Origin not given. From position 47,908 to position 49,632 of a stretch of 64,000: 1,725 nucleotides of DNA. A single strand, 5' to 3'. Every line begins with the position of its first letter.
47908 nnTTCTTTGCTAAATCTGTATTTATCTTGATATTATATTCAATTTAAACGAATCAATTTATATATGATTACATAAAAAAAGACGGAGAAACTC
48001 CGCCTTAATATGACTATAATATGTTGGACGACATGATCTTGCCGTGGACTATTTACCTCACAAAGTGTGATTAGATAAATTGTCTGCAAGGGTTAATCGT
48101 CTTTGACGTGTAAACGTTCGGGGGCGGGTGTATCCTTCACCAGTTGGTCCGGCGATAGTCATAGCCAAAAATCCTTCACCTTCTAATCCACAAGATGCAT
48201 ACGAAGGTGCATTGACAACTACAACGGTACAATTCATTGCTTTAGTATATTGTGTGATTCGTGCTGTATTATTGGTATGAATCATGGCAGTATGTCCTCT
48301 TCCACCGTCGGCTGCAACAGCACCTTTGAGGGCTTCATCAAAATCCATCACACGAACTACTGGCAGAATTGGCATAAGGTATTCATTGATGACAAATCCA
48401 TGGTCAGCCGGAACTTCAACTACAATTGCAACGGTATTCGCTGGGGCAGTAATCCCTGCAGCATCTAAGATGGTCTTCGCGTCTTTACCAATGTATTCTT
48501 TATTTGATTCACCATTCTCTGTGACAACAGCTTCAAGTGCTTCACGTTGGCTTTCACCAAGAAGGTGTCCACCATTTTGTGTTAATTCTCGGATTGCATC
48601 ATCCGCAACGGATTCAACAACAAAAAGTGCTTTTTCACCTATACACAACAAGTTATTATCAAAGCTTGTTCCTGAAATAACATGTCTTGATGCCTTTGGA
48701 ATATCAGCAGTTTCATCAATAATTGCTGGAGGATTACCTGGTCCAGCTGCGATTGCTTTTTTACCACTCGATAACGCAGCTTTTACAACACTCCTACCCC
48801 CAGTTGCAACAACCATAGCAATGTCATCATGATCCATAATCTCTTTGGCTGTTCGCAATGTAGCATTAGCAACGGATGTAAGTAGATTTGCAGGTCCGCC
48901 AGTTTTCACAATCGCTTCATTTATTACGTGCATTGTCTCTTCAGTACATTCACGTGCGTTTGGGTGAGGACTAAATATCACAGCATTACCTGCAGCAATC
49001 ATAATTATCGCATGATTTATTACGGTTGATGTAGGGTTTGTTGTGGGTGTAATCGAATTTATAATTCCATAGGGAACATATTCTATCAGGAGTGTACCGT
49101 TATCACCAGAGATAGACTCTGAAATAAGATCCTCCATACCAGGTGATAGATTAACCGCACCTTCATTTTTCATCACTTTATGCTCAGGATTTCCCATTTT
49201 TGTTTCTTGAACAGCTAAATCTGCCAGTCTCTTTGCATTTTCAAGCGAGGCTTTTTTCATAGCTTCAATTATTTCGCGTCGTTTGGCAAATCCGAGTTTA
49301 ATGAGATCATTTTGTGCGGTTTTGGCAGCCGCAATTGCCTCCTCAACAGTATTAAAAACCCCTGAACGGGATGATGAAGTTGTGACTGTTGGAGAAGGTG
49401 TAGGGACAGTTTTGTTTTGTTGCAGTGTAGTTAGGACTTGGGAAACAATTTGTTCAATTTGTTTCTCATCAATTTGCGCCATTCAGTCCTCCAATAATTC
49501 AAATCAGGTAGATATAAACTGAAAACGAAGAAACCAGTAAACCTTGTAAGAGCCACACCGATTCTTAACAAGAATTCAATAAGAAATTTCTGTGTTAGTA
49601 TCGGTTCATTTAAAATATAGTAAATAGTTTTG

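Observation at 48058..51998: Minimal BMC locus (BMC-H + PduP/EutE-like aldehyde dehydrogenase with encapsulation peptide) next to a very divergent citrate-synthase-fold enzyme, icd and mdh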

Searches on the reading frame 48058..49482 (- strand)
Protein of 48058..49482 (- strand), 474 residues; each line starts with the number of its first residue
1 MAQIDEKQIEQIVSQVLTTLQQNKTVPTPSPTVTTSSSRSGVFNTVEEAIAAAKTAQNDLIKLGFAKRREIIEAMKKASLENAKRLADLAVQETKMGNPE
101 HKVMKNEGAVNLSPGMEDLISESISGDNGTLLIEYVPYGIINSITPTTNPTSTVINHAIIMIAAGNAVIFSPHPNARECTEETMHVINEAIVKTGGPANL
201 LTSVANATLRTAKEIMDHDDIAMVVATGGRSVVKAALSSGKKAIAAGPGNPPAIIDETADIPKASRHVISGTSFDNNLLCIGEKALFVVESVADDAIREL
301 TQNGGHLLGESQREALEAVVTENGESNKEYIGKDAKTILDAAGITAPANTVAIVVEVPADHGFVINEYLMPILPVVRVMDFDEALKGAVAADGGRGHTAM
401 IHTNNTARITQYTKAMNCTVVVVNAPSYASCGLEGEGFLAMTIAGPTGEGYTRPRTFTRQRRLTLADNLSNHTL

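Call 3: search_protein_families(library=pfam, proteins=[window:48058-49482:-], max_evalue=0.01)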
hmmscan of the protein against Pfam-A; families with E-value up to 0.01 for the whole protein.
window:48058-49482:- (474 aa): 2 families
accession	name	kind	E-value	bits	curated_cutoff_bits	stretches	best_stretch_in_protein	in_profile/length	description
PF00171.27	Aldedh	-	2e-36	126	23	1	39-427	24-426/461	Aldehyde dehydrogenase family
PF18656.6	DUF5633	-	0.0083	16.4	23.6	0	43-65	3-26/41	Family of unknown function (DUF5633)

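Call 4: search_protein_families(library=ncbifam, proteins=[window:48058-49482:-], max_evalue=0.01)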
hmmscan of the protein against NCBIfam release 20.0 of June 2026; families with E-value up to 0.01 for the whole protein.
window:48058-49482:- (474 aa): 40 families (the best 25 are shown)
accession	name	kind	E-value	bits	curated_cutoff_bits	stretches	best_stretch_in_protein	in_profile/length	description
NF011927.0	PRK15398.1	subfamily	8.1e-175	581.9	403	1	5-470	2-463/465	aldehyde dehydrogenase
NF010378.0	PRK13805.1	equivalog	6.2e-87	292.3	951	1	41-428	11-407/872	bifunctional acetaldehyde-CoA/alcohol dehydrogenase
TIGR02518.1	EutH_ACDH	equivalog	9.8e-78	262.1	620.1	1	46-427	10-399/488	acetaldehyde dehydrogenase (acetylating)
NF047625.1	AcylSulfactDhSauS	equivalog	1.1e-61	209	600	1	45-430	5-401/464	acylating sulfoacetaldehyde dehydrogenase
NF040648.1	lactal_redase_Meth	equivalog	5.2e-28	98.3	650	1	44-427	33-425/463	lactaldehyde dehydrogenase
NF006992.0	PRK09457.1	subfamily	2.6e-19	69.3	514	1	38-426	31-432/487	succinylglutamate-semialdehyde dehydrogenase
NF042993.1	AlphKGSA_gudD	equivalog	6.6e-19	68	770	1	33-427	32-442/481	alpha-ketoglutaric semialdehyde dehydrogenase GucD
NF006916.0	PRK09407.1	equivalog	1.1e-18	67.1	521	1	5-303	17-320/526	succinic semialdehyde dehydrogenase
NF052305.1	DioxValDhHalo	equivalog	4.2e-18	65.5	750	1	34-425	34-440/483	2,5-dioxovalerate dehydrogenase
NF040792.1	glyc_ald_dh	equivalog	3.5e-17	62.5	760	1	44-450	38-457/488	D-glyceraldehyde dehydrogenase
TIGR03250.1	PhnAcAld_DH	equivalog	1.3e-16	60.3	635.65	1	139-428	141-434/472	phosphonoacetaldehyde dehydrogenase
NF050084.1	pip_6_carb_DH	equivalog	2.3e-16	59.8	730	1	43-425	18-421/475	L-piperidine-6-carboxylate dehydrogenase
TIGR03240.1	arg_catab_astD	equivalog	6.6e-16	58.1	579.3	1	42-427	33-431/484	succinylglutamate-semialdehyde dehydrogenase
NF010575.0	PRK13968.1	equivalog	3.5e-15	56.1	855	1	44-426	29-422/462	succinate-semialdehyde dehydrogenase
NF001221.0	PRK00197.1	equivalog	8.4e-15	54.4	289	1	132-427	111-371/418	glutamate-5-semialdehyde dehydrogenase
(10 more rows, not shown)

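Call 43: find_homologous_proteins(query=window:48058-49482:-)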
Query window:48058-49482:- (474 aa): 7941 proteins with E <= 0.001 among 8000 candidates; the best 120 are listed.
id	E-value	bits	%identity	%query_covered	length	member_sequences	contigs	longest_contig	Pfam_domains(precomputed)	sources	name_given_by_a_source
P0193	5.2e-294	993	97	100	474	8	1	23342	PF00171.28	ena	-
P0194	4.7e-288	973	95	100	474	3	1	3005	PF00171.28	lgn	-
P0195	6.5e-286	966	94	100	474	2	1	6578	PF00171.28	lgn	-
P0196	3.5e-285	964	94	100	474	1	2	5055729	PF00171.28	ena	-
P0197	8.7e-283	956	93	100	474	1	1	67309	PF00171.28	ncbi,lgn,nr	ncbi:aldehyde dehydrogenase EutE [Candidatus Poribacteria bacterium]|nr:aldehyde dehydrogenase EutE 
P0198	1.2e-274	929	90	100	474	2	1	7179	PF00171.28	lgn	-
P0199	2.3e-268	908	89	100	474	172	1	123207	PF00171.28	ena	-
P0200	2.5e-267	905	87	100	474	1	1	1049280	PF00171.28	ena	-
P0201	5.5e-267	904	87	100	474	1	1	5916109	PF00171.28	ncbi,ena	-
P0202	4.3e-266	901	88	100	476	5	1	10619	PF00171.28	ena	-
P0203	6.4e-266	900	87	100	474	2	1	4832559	PF00171.28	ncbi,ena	-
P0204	9.2e-266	900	88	100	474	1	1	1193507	PF00171.28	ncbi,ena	-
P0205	4.6e-265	897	86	100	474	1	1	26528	PF00171.28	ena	-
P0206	5.5e-265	897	88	100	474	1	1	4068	PF00171.28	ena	-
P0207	6.8e-265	897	87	100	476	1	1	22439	PF00171.28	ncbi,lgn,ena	-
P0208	1.2e-264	896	87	100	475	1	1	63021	PF00171.28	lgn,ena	-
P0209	4.4e-264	894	86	100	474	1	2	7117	PF00171.28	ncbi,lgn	-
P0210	6.2e-263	890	86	100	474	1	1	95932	PF00171.28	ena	-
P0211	2.6e-262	888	86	100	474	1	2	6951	PF00171.28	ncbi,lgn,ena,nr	ncbi:aldehyde dehydrogenase family protein [Candidatus Poribacteria bacterium]|nr:aldehyde dehydroge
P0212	3.4e-262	888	86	100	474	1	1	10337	PF00171.28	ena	-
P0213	4.9e-262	887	86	100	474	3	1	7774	PF00171.28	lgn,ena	-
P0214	1.1e-261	886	85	100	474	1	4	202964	PF00171.28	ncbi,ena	-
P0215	1.3e-261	886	85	100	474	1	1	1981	PF00171.28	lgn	-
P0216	2.7e-261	885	86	100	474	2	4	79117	PF00171.28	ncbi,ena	-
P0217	5.3e-261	884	85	100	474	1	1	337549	PF00171.28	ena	-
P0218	8.5e-261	883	85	100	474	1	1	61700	PF00171.28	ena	-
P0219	4.9e-259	878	85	100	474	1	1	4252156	PF00171.28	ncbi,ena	-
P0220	1.1e-257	873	84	100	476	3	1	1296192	PF00171.28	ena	-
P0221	2.2e-256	869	84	100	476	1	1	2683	PF00171.28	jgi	-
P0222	6.7e-256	867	83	100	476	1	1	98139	PF00171.28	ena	-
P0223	1.1e-255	867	84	100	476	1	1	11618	PF00171.28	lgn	-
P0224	1.1e-253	860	84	100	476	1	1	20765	PF00171.28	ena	-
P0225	1.6e-253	859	83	100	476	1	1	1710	PF00171.28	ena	-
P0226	1.8e-253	859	84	100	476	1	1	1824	PF00171.28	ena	-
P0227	2.2e-253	859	84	100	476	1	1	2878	PF00171.28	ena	-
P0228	2.7e-253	859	82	100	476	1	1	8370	PF00171.28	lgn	-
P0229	4.8e-253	858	83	100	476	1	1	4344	PF00171.28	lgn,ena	-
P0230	4.9e-253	858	83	100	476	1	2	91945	PF00171.28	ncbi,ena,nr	ncbi:MAG: aldehyde dehydrogenase [Candidatus Poribacteria bacterium]|nr:aldehyde dehydrogenase [Cand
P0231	8.2e-253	857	83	100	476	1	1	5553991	PF00171.28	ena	-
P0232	1.1e-252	857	83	100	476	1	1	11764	PF00171.28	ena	-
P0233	2.9e-252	855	83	100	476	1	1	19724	PF00171.28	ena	-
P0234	6.1e-252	854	83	100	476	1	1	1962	PF00171.28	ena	-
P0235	7.5e-252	854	83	100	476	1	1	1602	PF00171.28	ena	-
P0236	8.7e-252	854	83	100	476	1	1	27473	PF00171.28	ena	-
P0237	8.8e-252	854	83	100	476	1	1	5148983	PF00171.28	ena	-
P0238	1.4e-251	853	83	100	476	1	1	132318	PF00171.28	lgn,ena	-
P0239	2.2e-251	852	83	100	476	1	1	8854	PF00171.28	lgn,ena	-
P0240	4.4e-251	851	83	100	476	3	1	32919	PF00171.28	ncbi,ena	-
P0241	8.0e-250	847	83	100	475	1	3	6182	PF00171.28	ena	-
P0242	8.3e-250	847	83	100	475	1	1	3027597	PF00171.28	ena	-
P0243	9.4e-250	847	81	100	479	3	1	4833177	PF00171.28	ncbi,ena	-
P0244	1.2e-249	847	82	100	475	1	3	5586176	PF00171.28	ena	-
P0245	1.3e-249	847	82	100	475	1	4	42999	PF00171.28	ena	-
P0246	1.5e-249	846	82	100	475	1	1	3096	PF00171.28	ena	-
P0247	2.1e-249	846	83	100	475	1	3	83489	PF00171.28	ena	-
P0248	2.7e-249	845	83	100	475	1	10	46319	PF00171.28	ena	-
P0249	2.8e-249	845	83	100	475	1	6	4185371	PF00171.28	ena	-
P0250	2.9e-249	845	82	100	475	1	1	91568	PF00171.28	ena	-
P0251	3.5e-249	845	82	100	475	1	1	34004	PF00171.28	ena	-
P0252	3.5e-249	845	83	100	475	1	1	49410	PF00171.28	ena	-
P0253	3.7e-249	845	82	100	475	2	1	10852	PF00171.28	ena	-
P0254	4.7e-249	845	82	100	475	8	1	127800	PF00171.28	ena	-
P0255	4.9e-249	845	83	100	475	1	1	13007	PF00171.28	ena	-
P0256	9.1e-249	844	83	100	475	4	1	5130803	PF00171.28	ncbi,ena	-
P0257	1.1e-248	844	82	100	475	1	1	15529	PF00171.28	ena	-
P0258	1.1e-248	843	82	100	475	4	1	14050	PF00171.28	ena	-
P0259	1.3e-248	843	82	100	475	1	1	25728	PF00171.28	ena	-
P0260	2.2e-248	843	83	100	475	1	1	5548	PF00171.28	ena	-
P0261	2.3e-248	842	82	100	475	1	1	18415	PF00171.28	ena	-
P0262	4.4e-248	841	82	100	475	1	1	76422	PF00171.28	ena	-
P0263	6.5e-248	841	81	100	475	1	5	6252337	PF00171.28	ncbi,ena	-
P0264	7.4e-248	841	82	100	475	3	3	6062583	PF00171.28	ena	-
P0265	9.1e-248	840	82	100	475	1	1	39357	PF00171.28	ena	-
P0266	1.2e-247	840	81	100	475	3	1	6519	PF00171.28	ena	-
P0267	1.3e-247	840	81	100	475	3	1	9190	PF00171.28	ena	-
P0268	1.7e-247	840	81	100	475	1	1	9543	PF00171.28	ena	-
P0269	2.5e-247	839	81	100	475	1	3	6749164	PF00171.28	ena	-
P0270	4.9e-247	838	81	100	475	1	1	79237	PF00171.28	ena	-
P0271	1.4e-246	837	82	100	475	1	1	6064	PF00171.28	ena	-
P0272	1.8e-246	836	81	100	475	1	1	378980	PF00171.28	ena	-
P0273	2.4e-246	836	82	100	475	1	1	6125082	PF00171.28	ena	-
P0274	2.4e-246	836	81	100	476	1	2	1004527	PF00171.28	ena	-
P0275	4.0e-246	835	81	100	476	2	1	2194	PF00171.28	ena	-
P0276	1.2e-245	834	81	100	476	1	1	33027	PF00171.28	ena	-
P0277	1.3e-245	833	82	100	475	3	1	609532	PF00171.28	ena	-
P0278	1.5e-245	833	81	100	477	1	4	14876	PF00171.28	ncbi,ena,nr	ncbi:aldehyde dehydrogenase family protein [Candidatus Poribacteria bacterium]|nr:aldehyde dehydroge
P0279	2.2e-245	833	81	100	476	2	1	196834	PF00171.28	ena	-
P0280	2.5e-245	832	80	100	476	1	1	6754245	PF00171.28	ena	-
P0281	2.9e-245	832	80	100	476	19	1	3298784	PF00171.28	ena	-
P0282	3.1e-245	832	80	100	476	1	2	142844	PF00171.28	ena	-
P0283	6.6e-245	831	81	100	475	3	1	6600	PF00171.28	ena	-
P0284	6.8e-245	831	81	100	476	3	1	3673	PF00171.28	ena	-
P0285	6.8e-245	831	80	100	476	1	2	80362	PF00171.28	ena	-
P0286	7.0e-245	831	80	100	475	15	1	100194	PF00171.28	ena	-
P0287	1.1e-244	830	81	100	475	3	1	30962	PF00171.28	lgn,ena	-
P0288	1.1e-244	830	80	100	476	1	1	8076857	PF00171.28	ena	-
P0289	1.2e-244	830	81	100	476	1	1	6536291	PF00171.28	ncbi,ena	-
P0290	1.3e-244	830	81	100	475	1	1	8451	PF00171.28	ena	-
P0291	2.0e-244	829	80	100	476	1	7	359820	PF00171.28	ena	-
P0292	2.0e-244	829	80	100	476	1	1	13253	PF00171.28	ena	-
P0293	2.2e-244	829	80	100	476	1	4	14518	PF00171.28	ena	-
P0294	2.6e-244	829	80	100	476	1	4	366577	PF00171.28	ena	-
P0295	3.3e-244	829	81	100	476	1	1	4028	PF00171.28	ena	-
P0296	3.5e-244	829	80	100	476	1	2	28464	PF00171.28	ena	-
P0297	3.6e-244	829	80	100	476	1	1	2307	PF00171.28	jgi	jgi:propionaldehyde dehydrogenase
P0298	3.9e-244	828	80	100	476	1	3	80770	PF00171.28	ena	-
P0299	4.8e-244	828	81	100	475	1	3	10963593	PF00171.28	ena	-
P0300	5.4e-244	828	80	100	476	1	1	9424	PF00171.28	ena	-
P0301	6.6e-244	828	81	100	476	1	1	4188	PF00171.28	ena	-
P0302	7.3e-244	828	80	100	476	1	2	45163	PF00171.28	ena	-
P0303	8.0e-244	827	80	100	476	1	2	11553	PF00171.28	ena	-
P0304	8.2e-244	827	81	100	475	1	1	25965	PF00171.28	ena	-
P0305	9.7e-244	827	80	100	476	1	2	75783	PF00171.28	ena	-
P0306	9.8e-244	827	81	100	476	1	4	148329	PF00171.28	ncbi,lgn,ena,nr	ncbi:aldehyde dehydrogenase family protein [Candidatus Poribacteria bacterium]|nr:aldehyde dehydroge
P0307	1.0e-243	827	81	100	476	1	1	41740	PF00171.28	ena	-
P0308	1.2e-243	827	80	100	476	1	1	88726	PF00171.28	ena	-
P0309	1.3e-243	827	80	100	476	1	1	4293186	PF00171.28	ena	-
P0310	1.4e-243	827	81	100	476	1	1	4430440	PF00171.28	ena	-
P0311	2.0e-243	826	80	100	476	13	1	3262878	PF00171.28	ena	-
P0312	2.5e-243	826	81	100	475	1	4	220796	PF00171.28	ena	-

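Call 44: find_encoding_contigs(protein=P0203, flank=10000, max_places=2)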
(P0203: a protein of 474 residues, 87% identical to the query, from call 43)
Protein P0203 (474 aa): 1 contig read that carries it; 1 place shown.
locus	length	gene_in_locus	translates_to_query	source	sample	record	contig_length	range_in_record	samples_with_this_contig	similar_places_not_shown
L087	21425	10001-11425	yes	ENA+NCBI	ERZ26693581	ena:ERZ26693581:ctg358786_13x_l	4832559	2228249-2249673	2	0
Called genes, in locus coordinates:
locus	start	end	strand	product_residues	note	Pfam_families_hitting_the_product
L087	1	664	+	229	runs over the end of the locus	PF25173:Beta-prop_WDR3_1st, PF23414:Beta-prop_EML_2, PF24817:WD40_WDHD1_1st, PF25174:Beta-prop_THOC3, PF25175:Beta-prop_WDR5, PF24814:WD40_Prp19, PF23381:Beta-prop_IFT122_1st, PF00400:WD40, +10 more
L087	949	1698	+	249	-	PF01909:NTP_transf_2, PF18765:Polbeta, PF05168:HEPN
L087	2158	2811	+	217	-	-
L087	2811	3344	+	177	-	-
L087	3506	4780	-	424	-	PF13546:DDE_5, PF01609:DDE_Tnp_1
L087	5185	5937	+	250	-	PF01909:NTP_transf_2, PF18765:Polbeta, PF05168:HEPN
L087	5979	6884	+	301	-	-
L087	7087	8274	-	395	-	PF00266:Aminotran_5, PF01041:DegT_DnrJ_EryC1 (weak)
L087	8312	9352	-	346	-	PF01408:GFO_IDH_MocA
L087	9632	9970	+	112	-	PF00936:BMC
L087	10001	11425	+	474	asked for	PF00171:Aldedh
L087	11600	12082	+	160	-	-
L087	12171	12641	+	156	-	-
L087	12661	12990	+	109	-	-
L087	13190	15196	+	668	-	PF22745:Nlig-Ia, PF01653:DNA_ligase_aden, PF03120:OB_DNA_ligase, PF03119:DNA_ligase_ZBD (weak), PF14520:HHH_5 (faint), PF12826:HHH_2, PF00533:BRCT, PF12738:PTCB-BRCT (weak)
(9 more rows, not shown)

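Call 45: find_encoding_contigs(protein=P0219, flank=10000, max_places=2)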
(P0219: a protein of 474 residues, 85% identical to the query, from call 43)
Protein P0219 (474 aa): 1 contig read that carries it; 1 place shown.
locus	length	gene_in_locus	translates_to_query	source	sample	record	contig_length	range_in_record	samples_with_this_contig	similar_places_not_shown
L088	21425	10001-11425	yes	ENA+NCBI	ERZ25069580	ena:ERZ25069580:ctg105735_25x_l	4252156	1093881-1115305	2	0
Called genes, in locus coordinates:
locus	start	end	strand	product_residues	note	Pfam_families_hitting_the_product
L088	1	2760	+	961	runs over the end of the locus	PF02347:GDC-P, PF01212:Beta_elim_lyase (faint), PF02347:GDC-P, PF21478:GcvP2_C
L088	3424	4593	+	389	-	PF00149:Metallophos (weak)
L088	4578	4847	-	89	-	-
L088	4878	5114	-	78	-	-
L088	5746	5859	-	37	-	-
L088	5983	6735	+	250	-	PF01909:NTP_transf_2, PF18765:Polbeta (weak), PF05168:HEPN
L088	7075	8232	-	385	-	PF00266:Aminotran_5, PF01212:Beta_elim_lyase (weak), PF01041:DegT_DnrJ_EryC1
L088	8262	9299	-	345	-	PF01408:GFO_IDH_MocA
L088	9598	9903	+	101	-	PF00936:BMC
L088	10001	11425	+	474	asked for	PF00171:Aldedh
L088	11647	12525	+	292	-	-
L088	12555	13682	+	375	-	-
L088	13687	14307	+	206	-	PF13559:DUF4129 (weak)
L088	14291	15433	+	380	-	-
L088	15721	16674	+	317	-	PF00493:MCM, PF20030:bpMoxR, PF01078:Mg_chelatase (faint), PF00004:AAA (weak), PF07726:AAA_3, PF07728:AAA_5, PF17863:AAA_lid_2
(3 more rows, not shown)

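Call 65: search_solved_structures(query=window:48058-49482:-, max_evalue=1e-30, show_alignments=1)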
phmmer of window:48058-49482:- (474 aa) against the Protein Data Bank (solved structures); distinct sequences matched with E-value up to 1e-30: 15.
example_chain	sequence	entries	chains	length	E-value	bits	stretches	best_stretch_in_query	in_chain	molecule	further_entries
4c3s_A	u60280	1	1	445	5.5e-116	391.4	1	34-469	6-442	ALDEHYDE DEHYDROGENASE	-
5dbv_A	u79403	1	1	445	1.4e-114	386.7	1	34-469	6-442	Aldehyde Dehydrogenase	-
5dru_A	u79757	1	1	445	1.6e-114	386.6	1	34-469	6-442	Aldehyde Dehydrogenase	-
5jfl_A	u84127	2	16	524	5.6e-112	378.2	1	16-469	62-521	Aldehyde dehydrogenase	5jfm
5jfn_A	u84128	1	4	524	2.2e-110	372.9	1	16-469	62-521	Aldehyde dehydrogenase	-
6gvs_A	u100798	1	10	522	7.9e-109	367.8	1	16-469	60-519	Aldehyde dehydrogenase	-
5j78_A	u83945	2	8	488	5.4e-67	230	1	47-427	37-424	Acetaldehyde dehydrogenase (Acetylating)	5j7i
6tqh_A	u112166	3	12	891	1.3e-63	218.8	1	53-428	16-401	Aldehyde-alcohol dehydrogenase | Bifunctional aldehyde-alcohol dehydrogenase AdhE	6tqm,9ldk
6ahc_A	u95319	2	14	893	1.3e-63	218.8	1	53-428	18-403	Aldehyde-alcohol dehydrogenase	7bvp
3k9d_A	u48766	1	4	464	2.1e-60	208.3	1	46-428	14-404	ALDEHYDE DEHYDROGENASE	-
3my7_A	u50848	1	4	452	1e-59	206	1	48-427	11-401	Alcohol dehydrogenase/acetaldehyde dehydrogenase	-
13he_A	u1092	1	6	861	9.3e-57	196.3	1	84-428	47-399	Aldehyde-alcohol dehydrogenase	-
8uhw_A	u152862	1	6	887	1.2e-56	195.9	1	83-428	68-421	Aldehyde-alcohol dehydrogenase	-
7dag_A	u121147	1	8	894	2.1e-56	195.1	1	48-427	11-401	Aldehyde-alcohol dehydrogenase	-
8cei_A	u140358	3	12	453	1.5e-52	182.4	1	45-445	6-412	Succinate-semialdehyde dehydrogenase (acetylating)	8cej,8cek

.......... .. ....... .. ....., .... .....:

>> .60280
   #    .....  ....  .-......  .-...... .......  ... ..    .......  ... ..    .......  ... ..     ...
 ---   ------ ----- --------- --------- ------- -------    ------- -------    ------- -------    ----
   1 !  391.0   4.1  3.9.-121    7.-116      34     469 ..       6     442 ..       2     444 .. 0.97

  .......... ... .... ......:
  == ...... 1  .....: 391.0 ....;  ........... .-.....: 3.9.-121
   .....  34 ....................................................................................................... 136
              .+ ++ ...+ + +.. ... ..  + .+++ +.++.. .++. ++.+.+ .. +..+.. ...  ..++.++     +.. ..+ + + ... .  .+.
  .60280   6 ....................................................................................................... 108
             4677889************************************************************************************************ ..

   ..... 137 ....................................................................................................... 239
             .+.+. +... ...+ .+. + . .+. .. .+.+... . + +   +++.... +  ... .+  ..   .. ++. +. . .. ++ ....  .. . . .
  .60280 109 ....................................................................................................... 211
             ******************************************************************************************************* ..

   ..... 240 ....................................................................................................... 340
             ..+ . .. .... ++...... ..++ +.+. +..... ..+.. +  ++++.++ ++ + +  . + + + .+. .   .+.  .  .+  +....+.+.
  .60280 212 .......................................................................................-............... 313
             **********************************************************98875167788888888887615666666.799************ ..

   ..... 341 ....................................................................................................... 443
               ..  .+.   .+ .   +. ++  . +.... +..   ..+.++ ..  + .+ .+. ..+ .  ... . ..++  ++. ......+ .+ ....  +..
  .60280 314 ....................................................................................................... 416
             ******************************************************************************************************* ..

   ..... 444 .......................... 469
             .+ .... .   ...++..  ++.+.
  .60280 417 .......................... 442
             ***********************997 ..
